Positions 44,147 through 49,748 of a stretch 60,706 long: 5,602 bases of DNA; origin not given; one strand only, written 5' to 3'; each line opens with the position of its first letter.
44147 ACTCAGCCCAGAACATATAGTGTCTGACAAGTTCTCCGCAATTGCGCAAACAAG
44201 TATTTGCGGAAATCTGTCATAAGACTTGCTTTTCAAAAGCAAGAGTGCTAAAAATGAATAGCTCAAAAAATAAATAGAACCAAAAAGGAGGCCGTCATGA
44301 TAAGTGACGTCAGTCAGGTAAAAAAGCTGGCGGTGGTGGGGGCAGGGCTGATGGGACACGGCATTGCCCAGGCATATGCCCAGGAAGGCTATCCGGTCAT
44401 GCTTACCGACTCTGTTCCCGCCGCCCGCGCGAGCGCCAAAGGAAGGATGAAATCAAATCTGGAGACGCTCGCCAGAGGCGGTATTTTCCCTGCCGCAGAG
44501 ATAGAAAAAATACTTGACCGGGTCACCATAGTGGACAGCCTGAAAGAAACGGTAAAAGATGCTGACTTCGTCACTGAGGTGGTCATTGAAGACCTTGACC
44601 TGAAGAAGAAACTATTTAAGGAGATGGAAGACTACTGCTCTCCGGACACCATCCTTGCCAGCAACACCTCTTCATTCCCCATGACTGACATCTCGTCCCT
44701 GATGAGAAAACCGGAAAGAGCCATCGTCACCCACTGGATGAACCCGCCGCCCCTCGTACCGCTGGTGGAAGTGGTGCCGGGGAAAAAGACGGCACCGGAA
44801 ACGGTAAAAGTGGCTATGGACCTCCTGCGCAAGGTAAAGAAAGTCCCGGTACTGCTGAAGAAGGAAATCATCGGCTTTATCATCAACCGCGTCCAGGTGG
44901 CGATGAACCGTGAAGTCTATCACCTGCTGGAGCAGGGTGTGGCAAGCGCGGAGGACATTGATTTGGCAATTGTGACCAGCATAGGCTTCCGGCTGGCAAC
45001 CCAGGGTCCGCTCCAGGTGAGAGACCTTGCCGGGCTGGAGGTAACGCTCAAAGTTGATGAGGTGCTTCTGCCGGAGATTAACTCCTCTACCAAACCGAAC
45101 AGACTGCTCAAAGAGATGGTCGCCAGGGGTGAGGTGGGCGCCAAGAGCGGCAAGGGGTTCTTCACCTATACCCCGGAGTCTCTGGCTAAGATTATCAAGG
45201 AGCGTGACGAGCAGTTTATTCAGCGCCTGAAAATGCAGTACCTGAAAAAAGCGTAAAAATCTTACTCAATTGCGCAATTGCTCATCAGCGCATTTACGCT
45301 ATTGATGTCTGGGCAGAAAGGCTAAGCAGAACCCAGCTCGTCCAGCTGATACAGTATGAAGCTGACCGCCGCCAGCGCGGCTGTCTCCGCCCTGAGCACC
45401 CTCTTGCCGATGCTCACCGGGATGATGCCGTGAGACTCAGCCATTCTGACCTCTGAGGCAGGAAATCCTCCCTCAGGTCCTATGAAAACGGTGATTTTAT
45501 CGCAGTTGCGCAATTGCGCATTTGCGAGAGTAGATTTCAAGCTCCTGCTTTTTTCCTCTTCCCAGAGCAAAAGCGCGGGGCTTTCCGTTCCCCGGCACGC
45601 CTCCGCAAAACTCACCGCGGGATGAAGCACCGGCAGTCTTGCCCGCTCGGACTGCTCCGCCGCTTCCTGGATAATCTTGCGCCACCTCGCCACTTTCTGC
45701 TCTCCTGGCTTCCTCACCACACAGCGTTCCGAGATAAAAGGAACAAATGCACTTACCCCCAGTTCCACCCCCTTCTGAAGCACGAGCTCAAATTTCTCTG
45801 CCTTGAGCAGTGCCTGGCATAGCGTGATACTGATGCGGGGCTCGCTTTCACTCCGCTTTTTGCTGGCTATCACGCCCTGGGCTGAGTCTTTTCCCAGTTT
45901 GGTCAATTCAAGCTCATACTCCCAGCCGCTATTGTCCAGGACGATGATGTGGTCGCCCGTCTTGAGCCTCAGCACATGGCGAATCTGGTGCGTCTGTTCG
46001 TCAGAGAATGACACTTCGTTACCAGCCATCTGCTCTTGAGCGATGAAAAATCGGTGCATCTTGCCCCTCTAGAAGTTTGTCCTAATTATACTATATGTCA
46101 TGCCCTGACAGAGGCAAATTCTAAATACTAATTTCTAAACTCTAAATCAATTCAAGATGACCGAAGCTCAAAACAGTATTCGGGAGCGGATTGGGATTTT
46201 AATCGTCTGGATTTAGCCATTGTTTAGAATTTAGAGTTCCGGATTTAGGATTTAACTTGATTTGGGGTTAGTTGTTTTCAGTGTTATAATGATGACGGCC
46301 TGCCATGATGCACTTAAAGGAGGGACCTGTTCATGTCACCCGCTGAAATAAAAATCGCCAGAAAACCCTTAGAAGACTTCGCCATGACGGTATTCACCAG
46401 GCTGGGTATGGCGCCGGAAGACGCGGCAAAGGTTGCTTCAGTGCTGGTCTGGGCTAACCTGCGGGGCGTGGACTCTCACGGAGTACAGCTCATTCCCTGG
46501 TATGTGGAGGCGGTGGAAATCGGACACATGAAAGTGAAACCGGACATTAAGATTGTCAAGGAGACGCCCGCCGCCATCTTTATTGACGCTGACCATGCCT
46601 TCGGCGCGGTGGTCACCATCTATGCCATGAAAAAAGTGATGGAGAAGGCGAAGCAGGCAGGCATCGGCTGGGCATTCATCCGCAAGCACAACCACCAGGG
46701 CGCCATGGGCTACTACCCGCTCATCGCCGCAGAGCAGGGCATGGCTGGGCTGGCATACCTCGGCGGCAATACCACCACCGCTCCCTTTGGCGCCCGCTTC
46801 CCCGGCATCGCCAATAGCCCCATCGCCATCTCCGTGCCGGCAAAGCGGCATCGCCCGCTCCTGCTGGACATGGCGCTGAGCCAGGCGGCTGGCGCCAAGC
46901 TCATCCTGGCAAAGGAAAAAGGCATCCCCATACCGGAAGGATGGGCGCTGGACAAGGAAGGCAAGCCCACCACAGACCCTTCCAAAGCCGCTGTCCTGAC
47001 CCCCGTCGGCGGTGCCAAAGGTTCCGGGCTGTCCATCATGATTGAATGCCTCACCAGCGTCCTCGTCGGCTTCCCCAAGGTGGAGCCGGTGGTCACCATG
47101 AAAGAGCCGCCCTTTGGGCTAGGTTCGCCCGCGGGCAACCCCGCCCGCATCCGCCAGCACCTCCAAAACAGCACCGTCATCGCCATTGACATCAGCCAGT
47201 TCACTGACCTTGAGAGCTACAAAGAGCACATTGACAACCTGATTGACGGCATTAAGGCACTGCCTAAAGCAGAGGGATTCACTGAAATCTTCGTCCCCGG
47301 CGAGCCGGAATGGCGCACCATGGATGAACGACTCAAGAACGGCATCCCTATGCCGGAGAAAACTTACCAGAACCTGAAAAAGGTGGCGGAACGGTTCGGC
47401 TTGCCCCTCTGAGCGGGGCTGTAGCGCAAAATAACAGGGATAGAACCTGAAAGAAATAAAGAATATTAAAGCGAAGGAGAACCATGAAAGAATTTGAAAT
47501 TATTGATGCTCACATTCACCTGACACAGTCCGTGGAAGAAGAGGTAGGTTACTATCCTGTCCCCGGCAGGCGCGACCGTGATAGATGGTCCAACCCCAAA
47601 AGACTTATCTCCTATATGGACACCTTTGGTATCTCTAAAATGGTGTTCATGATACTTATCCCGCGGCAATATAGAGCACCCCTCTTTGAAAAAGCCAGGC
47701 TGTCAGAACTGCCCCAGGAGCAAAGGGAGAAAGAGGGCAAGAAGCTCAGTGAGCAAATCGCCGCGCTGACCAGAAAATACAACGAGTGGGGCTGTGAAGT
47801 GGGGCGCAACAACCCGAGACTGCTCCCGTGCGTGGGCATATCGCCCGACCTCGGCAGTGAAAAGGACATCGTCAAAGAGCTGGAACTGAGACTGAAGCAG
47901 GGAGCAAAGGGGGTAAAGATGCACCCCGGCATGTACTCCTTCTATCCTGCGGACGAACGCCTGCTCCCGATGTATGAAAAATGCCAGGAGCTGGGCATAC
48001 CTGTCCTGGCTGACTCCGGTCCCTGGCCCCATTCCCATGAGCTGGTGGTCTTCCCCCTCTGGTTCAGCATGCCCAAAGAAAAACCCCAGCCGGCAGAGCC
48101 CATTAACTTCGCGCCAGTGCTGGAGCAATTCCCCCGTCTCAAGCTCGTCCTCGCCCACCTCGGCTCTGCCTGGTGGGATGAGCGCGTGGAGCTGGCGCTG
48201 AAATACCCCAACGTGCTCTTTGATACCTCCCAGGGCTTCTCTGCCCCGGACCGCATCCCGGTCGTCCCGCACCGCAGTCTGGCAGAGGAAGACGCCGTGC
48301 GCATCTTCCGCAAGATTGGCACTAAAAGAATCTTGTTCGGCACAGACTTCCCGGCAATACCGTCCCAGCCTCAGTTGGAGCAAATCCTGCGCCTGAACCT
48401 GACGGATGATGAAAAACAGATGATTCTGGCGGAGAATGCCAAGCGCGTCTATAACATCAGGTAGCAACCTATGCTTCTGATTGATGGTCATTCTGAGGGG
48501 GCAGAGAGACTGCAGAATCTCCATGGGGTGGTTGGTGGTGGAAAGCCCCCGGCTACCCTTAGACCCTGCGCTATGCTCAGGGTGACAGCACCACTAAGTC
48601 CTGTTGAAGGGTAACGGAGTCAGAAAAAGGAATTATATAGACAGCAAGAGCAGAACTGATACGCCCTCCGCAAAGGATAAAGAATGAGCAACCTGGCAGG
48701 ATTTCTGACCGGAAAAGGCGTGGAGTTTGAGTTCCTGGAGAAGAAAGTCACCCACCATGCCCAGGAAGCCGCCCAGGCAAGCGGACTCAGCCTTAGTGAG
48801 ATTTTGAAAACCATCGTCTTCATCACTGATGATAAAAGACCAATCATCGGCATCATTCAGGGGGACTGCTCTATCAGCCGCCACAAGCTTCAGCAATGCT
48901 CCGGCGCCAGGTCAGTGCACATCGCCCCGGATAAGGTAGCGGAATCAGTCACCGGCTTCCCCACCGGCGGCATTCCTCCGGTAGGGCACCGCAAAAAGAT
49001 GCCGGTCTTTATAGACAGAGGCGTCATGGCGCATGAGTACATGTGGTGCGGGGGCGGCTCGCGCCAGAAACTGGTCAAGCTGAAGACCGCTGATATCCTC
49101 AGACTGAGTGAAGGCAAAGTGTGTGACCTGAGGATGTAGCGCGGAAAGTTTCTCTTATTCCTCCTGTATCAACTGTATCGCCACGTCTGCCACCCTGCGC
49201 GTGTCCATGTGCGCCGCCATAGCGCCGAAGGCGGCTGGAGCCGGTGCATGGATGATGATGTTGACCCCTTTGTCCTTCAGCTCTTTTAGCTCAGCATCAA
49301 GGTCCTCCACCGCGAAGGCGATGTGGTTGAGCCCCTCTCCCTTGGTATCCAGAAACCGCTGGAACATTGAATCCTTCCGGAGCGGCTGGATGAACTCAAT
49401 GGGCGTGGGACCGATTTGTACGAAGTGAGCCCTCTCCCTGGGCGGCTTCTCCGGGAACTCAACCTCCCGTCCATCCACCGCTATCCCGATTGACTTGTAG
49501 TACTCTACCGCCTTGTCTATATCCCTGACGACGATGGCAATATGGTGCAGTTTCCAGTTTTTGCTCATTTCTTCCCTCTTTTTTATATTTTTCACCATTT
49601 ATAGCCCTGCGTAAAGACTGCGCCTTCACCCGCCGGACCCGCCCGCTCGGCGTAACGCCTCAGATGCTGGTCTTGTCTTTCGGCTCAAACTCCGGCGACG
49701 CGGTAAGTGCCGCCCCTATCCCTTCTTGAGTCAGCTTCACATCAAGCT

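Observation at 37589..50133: Candidate undescribed chromosomal partition system: ParA + RHH adaptor + dispersed 8-bp-register centromere-like arrays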

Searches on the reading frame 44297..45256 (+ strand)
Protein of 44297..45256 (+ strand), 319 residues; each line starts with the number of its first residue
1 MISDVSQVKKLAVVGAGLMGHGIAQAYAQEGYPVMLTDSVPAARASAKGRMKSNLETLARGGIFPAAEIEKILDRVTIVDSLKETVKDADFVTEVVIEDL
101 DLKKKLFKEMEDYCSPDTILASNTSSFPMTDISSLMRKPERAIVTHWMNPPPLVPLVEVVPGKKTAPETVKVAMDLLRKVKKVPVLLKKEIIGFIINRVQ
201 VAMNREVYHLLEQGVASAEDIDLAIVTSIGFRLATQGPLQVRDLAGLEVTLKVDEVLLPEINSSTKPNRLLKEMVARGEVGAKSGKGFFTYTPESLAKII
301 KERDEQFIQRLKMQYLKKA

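Call 12: search_protein_families(library=pfam, proteins=[window:44297-45256:+], max_evalue=0.01)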
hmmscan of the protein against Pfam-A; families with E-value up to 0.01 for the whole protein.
window:44297-45256:+ (319 aa): 5 families
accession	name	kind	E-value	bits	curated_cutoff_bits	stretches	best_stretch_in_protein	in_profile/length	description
PF02737.24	3HCDH_N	-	3.6e-60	203.4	22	1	10-189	1-178/180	3-hydroxyacyl-CoA dehydrogenase, NAD binding domain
PF00725.27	3HCDH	-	5.5e-20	72.1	22.1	1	193-291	1-97/97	3-hydroxyacyl-CoA dehydrogenase, C-terminal domain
PF03446.21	NAD_binding_2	-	2.5e-06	28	21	1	10-129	1-98/161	NAD binding domain of 6-phosphogluconate dehydrogenase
PF01656.29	CbiA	-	0.0034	17.8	25.4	1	22-204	18-89/125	CobQ/CobB/MinD/ParA nucleotide binding domain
PF03807.23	F420_oxidored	-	0.0044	18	21.6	0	10-57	1-50/94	NADP oxidoreductase coenzyme F420-dependent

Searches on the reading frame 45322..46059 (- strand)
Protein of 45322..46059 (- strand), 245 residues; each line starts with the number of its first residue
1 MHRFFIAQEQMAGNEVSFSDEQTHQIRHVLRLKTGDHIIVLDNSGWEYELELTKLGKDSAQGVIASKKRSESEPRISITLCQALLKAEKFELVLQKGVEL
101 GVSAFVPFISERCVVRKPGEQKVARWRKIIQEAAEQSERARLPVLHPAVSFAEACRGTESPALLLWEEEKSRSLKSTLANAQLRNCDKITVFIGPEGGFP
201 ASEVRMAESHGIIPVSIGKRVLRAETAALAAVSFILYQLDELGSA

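Call 13: search_protein_families(library=pfam, proteins=[window:45322-46059:-], max_evalue=0.01)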
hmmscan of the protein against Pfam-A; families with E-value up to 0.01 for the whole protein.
window:45322-46059:- (245 aa): 2 families
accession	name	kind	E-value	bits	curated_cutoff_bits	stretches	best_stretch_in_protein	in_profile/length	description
PF04452.19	Methyltrans_RNA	-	2.2e-49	167.7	23.9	1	74-235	3-164/165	RNA methyltransferase domain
PF20260.4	PUA_4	-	1.1e-08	35.4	23.9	1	19-64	2-47/48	RNA methyltransferase PUA domain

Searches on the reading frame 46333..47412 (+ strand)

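Call 13: search_protein_families(library=pfam, proteins=[window:46333-47412:+], max_evalue=0.01)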
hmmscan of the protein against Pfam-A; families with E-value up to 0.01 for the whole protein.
window:46333-47412:+ (359 aa): 1 family
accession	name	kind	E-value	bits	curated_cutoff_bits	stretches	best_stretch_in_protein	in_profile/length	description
PF02615.19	Ldh_2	-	9e-105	350.9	38.8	1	11-349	4-333/333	Malate/L-lactate dehydrogenase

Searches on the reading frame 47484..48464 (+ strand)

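Call 13: search_protein_families(library=pfam, proteins=[window:47484-48464:+], max_evalue=0.01)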
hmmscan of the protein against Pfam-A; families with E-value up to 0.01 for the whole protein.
window:47484-48464:+ (326 aa): 1 family
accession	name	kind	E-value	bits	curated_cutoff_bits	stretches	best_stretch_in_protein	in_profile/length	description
PF04909.20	Amidohydro_2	-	1.2e-37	130.7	26.4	1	7-324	1-288/289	Amidohydrolase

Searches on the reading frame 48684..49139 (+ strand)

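Call 13: search_protein_families(library=pfam, proteins=[window:48684-49139:+], max_evalue=0.01)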
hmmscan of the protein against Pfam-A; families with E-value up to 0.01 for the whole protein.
window:48684-49139:+ (151 aa): 1 family
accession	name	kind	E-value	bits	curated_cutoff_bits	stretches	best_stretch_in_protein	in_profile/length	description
PF04073.20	tRNA_edit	-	1.9e-24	86.5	25.5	1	23-141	4-123/123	Aminoacyl-tRNA editing domain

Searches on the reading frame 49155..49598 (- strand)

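Call 13: search_protein_families(library=pfam, proteins=[window:49155-49598:-], max_evalue=0.01)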
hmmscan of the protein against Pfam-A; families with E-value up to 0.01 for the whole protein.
window:49155-49598:- (147 aa): 4 families
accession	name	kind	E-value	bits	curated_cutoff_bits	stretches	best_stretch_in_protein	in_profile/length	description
PF13669.12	Glyoxalase_4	-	8.7e-20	71.5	27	1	18-122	1-101/109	Glyoxalase/Bleomycin resistance protein/Dioxygenase superfamily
PF00903.31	Glyoxalase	-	1.8e-12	48.1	20.6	1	16-116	1-97/121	Glyoxalase/Bleomycin resistance protein/Dioxygenase superfamily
PF13468.12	Glyoxalase_3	-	9.1e-07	29.5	25.1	1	17-119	1-102/176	Glyoxalase-like domain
PF19836.4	DUF6315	-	2.6e-05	24.4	29.7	1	94-144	72-121/174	Family of unknown function (DUF6315)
